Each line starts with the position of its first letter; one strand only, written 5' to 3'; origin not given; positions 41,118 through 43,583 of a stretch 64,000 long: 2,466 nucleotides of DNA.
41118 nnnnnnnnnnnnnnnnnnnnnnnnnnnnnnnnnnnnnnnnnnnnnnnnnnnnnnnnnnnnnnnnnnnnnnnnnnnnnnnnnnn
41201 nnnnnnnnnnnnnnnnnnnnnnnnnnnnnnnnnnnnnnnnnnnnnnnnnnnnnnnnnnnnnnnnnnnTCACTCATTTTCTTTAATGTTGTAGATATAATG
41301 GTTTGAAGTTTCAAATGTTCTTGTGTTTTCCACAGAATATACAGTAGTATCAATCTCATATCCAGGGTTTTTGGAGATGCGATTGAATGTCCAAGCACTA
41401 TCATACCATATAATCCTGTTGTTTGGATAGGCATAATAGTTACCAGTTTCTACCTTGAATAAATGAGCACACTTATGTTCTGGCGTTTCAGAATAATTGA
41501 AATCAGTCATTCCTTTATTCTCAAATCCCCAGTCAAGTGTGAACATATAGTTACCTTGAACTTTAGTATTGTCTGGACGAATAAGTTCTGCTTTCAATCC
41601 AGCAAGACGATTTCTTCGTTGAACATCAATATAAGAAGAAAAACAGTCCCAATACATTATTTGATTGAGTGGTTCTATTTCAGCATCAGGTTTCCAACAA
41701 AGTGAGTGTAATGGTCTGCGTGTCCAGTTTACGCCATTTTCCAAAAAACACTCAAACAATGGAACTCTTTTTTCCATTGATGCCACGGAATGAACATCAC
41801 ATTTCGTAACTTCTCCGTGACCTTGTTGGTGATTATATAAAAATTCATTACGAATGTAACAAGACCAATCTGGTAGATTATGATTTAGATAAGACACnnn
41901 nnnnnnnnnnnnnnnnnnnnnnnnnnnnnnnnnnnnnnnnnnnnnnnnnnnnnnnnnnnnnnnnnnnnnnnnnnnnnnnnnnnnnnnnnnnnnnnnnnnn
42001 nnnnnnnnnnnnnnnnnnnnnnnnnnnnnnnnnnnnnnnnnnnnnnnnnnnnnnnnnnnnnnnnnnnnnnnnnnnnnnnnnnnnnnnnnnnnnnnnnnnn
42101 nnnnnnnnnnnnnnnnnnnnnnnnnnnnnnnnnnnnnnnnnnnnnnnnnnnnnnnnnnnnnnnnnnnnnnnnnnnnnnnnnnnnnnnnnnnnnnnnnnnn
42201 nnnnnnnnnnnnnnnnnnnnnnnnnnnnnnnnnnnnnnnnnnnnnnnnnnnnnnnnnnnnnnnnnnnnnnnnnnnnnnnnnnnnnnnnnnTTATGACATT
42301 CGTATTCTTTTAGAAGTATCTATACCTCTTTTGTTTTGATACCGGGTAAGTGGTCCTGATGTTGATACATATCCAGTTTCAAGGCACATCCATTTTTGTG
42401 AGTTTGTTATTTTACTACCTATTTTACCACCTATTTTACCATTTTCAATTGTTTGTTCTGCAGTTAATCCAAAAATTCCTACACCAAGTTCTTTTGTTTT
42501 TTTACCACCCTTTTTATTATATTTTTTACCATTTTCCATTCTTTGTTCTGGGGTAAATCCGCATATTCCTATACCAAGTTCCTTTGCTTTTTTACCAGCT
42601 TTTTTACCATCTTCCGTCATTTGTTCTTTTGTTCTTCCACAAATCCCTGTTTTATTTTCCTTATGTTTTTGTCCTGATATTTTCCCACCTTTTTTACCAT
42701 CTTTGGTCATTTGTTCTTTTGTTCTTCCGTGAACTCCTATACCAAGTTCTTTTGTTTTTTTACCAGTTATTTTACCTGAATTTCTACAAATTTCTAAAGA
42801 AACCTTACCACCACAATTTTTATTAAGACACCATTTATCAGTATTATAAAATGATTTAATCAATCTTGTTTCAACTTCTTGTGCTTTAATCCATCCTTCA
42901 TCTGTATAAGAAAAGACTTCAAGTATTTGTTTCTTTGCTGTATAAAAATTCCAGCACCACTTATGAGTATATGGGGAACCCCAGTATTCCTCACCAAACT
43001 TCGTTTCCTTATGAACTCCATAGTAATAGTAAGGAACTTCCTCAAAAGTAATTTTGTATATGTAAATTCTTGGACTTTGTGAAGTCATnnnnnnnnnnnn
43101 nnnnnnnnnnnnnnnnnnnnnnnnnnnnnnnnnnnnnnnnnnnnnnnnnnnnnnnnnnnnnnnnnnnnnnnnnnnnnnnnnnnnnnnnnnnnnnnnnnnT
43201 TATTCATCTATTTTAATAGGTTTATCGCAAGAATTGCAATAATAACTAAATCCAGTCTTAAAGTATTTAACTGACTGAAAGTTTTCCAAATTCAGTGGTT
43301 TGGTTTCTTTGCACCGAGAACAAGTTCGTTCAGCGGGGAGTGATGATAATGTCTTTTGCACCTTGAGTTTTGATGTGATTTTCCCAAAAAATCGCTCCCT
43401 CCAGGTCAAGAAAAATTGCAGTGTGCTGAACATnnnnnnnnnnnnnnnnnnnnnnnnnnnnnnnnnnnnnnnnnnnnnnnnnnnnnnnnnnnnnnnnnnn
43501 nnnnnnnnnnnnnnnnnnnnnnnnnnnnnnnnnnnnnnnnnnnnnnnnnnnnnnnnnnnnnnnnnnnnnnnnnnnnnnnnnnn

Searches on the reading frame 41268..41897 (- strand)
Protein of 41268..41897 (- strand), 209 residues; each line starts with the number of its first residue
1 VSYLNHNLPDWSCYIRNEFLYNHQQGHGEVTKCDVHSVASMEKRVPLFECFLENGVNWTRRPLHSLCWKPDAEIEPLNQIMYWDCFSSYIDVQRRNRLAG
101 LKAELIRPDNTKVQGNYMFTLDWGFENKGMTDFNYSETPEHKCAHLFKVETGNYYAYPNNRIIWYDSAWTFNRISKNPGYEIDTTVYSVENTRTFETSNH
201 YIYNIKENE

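Call 69: search_protein_families(library=phrogs, proteins=[window:41268-41897:-], max_evalue=0.00001)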
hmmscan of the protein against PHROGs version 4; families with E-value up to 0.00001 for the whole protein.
window:41268-41897:- (209 aa): 1 family
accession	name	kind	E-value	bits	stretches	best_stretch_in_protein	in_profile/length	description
phrog_3704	-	moron, auxiliary metabolic gene and host takeover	5.8e-51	174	1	1-208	1-214/223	ferredoxin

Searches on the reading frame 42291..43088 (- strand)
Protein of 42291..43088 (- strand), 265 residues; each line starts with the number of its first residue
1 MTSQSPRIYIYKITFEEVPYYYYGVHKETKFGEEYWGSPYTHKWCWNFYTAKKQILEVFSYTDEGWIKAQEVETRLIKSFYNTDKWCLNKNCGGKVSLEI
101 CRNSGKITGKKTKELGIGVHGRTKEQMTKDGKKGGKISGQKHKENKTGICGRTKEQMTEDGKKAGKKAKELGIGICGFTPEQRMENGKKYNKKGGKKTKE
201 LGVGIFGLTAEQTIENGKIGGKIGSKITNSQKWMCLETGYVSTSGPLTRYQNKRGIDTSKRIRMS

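Call 5: search_protein_families(library=pfam, proteins=[window:42291-43088:-], max_evalue=1)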
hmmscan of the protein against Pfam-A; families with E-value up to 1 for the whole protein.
window:42291-43088:- (265 aa): 2 families
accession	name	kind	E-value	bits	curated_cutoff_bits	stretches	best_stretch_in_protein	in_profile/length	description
PF08736.16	FA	-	0.01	16.3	30.6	0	150-169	12-31/44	FERM adjacent (FA)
PF22895.2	DUF7024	-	0.81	10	24.4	0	117-176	80-139/145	Domain of unknown function (DUF7024)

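Call 7: search_protein_families(library=phrogs, proteins=[window:42291-43088:-], max_evalue=0.01)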
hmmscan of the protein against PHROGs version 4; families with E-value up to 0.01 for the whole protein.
window:42291-43088:- (265 aa): 0 families

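Call 11: search_dna_similar(query=window:42291-43088:-, collection=phages, mode=protein, max_rows=40, max_evalue=0.001)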
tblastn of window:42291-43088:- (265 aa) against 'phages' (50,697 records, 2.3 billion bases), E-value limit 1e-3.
Records with a match: 9; places in all: 11; records where one place covers at least 80% of the query: 4.
Best place of each record, by identity: <60% 9.
By first word of the organism name: Synechococcus 8; Cyanophage 1.
By host as written in the record: Synechococcus sp. KCZYC6 2; Synechoccus sp. 2; - 2; Synechococcus sp. SynWH7803 2; Synechococcus 1.
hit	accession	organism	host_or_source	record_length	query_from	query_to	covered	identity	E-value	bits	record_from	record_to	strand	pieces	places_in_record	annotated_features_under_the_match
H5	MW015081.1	Synechococcus phage S-SRM01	Synechococcus sp. KCZYC6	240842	1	265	100%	54.0%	1e-78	263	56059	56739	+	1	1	hypothetical protein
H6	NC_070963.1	Synechococcus phage S-SRM01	Synechococcus sp. KCZYC6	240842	1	265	100%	54.0%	1e-78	263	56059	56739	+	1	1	hypothetical protein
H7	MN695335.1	Synechococcus phage B23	Synechoccus sp.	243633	1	264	100%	47.3%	7e-63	218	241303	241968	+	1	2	hypothetical protein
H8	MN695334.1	Synechococcus phage B3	Synechoccus sp.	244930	1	264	100%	47.3%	7e-63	218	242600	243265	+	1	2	hypothetical protein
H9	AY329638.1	Synechococcus phage S-PM2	-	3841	229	264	14%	58.3%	7e-6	52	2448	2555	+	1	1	hypothetical protein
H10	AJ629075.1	Cyanophage S-RSM88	Synechococcus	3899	229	264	14%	58.3%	7e-6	52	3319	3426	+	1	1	y: hypothetical protein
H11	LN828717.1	Synechococcus phage S-PM2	-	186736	229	264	14%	58.3%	8e-6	52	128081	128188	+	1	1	hypothetical protein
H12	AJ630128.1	Synechococcus phage S-PM2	Synechococcus sp. SynWH7803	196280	229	264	14%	58.3%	8e-6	52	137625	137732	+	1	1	Hypothetical-Protein | belonging to T4-LIKE GC: 867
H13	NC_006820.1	Synechococcus phage S-PM2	Synechococcus sp. SynWH7803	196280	229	264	14%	58.3%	8e-6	52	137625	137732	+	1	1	Hypothetical-Protein | belonging to T4-LIKE GC: 867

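Call 14: get_annotated_region(hit=H13, flank=3000)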
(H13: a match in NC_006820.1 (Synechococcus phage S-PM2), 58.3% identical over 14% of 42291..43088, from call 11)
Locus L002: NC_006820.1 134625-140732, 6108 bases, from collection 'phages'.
description: Synechococcus phage S-PM2, complete genome.
organism: Synechococcus phage S-PM2 (NCBI taxid 238854)
taxonomy: Viruses; Duplodnaviria; Heunggongvirae; Uroviricota; Caudoviricetes; Kyanoviridae; Nodensvirus; Nodensvirus spm2
host: Synechococcus sp. SynWH7803; source: sea water; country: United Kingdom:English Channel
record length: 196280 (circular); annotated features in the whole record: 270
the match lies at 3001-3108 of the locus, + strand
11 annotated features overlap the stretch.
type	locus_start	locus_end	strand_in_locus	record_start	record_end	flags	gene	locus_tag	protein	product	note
CDS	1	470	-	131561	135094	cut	-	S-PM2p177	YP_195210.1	virion structural protein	T4-LIKE GC: 865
CDS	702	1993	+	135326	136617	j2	PsbA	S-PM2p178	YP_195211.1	photosystem II D1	T4-LIKE GC: 280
misc_RNA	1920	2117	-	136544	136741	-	-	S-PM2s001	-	-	Cyanophage Functional RNA 1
CDS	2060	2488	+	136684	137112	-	F-CphI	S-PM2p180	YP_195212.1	endonuclease VII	T4-LIKE GC: 866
CDS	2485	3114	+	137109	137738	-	-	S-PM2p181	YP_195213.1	Hypothetical-Protein | belonging to T4-LIKE GC: 867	T4-LIKE GC: 867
CDS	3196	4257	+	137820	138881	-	PsbD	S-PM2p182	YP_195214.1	photosystem II D1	T4-LIKE GC: 440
CDS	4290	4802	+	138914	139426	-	-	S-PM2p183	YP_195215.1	2OG-Fe(II) oxygenase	T4-LIKE GC: 684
CDS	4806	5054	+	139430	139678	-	NrdC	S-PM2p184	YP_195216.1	thioredoxin domain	T4-LIKE GC: 311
CDS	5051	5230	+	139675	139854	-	-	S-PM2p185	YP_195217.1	Hypothetical-Protein | belonging to T4-LIKE GC: 868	T4-LIKE GC: 868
CDS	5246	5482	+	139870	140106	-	-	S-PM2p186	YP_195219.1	Hypothetical-Protein | belonging to T4-LIKE GC: 312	T4-LIKE GC: 312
CDS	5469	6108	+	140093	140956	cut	-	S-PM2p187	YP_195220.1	rnh RNaseH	T4-LIKE GC: 870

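Call 26: search_protein_families(library=pfam, proteins=[L002:2485-3114:+, L002:2060-2488:+], max_evalue=1)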
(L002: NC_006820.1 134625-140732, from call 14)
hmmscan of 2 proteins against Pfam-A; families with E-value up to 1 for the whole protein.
L002:2485-3114:+ (209 aa): 3 families
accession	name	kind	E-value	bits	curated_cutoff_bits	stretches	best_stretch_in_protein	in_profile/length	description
PF10685.14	KGG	-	0.016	16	20.4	1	110-124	7-21/22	Stress-induced bacterial acidophilic repeat motif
PF19154.5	DUF5836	-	0.15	12.6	25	1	168-184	18-34/38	Family of unknown function (DUF5836)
PF15459.11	RRP14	-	0.85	10.7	22.4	0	89-124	20-58/62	60S ribosome biogenesis protein Rrp14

L002:2060-2488:+ (142 aa): 2 families
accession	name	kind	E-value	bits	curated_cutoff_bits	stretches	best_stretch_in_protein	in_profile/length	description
PF02945.21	Endonuclease_7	-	4.1e-26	91.2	23.6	1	62-139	4-81/82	Recombination endonuclease VII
PF20120.5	DUF6510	-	0.046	14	26.4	1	10-49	27-65/86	Family of unknown function (DUF6510)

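Call 38: find_encoding_contigs(protein=window:42291-43088:-, flank=2000, max_places=10)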
Protein window:42291-43088:- (265 aa): 12 contigs read that carry it; 3 places shown.
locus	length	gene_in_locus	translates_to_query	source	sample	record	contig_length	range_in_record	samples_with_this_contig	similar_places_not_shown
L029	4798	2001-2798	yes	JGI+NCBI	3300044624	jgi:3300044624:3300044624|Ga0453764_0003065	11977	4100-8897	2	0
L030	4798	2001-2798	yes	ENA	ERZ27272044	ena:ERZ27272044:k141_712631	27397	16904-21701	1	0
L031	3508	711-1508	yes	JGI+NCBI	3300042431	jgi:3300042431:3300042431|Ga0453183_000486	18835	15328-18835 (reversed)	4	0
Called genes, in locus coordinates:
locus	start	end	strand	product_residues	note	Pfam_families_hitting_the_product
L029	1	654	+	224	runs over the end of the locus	-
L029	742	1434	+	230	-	-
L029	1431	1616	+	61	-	-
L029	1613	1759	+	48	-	-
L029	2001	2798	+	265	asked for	-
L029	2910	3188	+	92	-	-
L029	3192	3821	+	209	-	-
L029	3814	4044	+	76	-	-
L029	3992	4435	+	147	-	PF00383:dCMP_cyt_deam_1 (weak)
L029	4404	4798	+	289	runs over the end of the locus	-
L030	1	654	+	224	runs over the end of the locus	-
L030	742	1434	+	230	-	-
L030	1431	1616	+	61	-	-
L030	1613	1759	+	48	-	-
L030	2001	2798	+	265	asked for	-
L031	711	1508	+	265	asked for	-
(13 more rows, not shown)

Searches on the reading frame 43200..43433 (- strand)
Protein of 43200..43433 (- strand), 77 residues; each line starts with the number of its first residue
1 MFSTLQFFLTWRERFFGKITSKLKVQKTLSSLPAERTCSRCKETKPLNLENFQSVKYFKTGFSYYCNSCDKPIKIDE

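Call 33: find_related_loci(query=window:43200-43433:-, collection=viral_contigs, flank=2500)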
Query window:43200-43433:- (77 aa) in viral_contigs; peptide patterns used: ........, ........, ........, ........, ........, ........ (x = any residue, [..] = any of these).
48 stretches matched a pattern; 10 encode a relative of the query (tblastn E <= 1e-3); 10 distinct loci.
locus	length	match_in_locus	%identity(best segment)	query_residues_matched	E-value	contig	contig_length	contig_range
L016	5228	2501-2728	66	1-76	4e-29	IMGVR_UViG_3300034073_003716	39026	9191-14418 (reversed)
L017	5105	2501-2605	51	35-69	8e-9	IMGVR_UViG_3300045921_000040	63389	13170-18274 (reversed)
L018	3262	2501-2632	48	24-69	3e-8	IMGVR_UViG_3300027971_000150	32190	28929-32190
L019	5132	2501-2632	48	24-69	4e-8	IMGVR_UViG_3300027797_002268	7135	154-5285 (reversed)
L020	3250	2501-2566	73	28-49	2e-7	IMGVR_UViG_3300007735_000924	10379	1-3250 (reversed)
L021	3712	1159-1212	83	32-49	3e-7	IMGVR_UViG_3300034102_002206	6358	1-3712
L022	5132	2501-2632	41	24-69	7e-7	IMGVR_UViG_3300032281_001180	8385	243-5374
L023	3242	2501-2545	93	35-49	5e-6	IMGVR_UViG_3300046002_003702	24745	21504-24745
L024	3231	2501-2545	93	35-49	5e-6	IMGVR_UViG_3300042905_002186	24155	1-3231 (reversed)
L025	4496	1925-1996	58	26-49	9e-6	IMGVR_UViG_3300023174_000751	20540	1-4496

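Call 86: search_protein_families(library=pfam, proteins=[L018:2495-2893:+, L017:2489-2995:+, window:43200-43433:-, L016:2501-2728:+], max_evalue=0.1)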
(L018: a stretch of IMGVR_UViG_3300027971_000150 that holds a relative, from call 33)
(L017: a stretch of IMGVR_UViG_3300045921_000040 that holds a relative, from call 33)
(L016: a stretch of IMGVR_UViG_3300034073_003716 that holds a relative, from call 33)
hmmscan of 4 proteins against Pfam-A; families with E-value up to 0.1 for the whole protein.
L018:2495-2893:+ (133 aa): 2 families
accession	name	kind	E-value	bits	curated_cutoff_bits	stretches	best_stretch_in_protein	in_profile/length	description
PF02945.21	Endonuclease_7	-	1.4e-21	76.6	23.6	1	57-127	11-81/82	Recombination endonuclease VII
PF12898.13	Stc1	-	0.0043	18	24.8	1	9-47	46-83/84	Stc1 domain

L017:2489-2995:+ (169 aa): 4 families
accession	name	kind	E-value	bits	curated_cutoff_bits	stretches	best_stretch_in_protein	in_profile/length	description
PF02945.21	Endonuclease_7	-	1.5e-18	66.9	23.6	1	54-120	11-81/82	Recombination endonuclease VII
PF19846.4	DUF6321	-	0.00065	20.7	28.5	1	147-167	52-72/72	Domain of unknown function (DUF6321)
PF12898.13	Stc1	-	0.065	14.2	24.8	1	5-40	51-83/84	Stc1 domain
PF09250.16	Prim-Pol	-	0.078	13.9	22.8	1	55-89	34-70/158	Bifunctional DNA primase/polymerase, N-terminal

window:43200-43433:- (77 aa): 2 families
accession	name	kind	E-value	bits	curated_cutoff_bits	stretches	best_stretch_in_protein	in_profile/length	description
PF13248.11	Zn_ribbon_3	-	0.018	14.9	27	0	64-76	3-15/26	zinc-ribbon domain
PF18508.7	zf_C2H2_13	-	0.033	14.2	26.5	0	66-76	20-30/42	Zinc finger domain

L016:2501-2728:+ (76 aa): 0 families
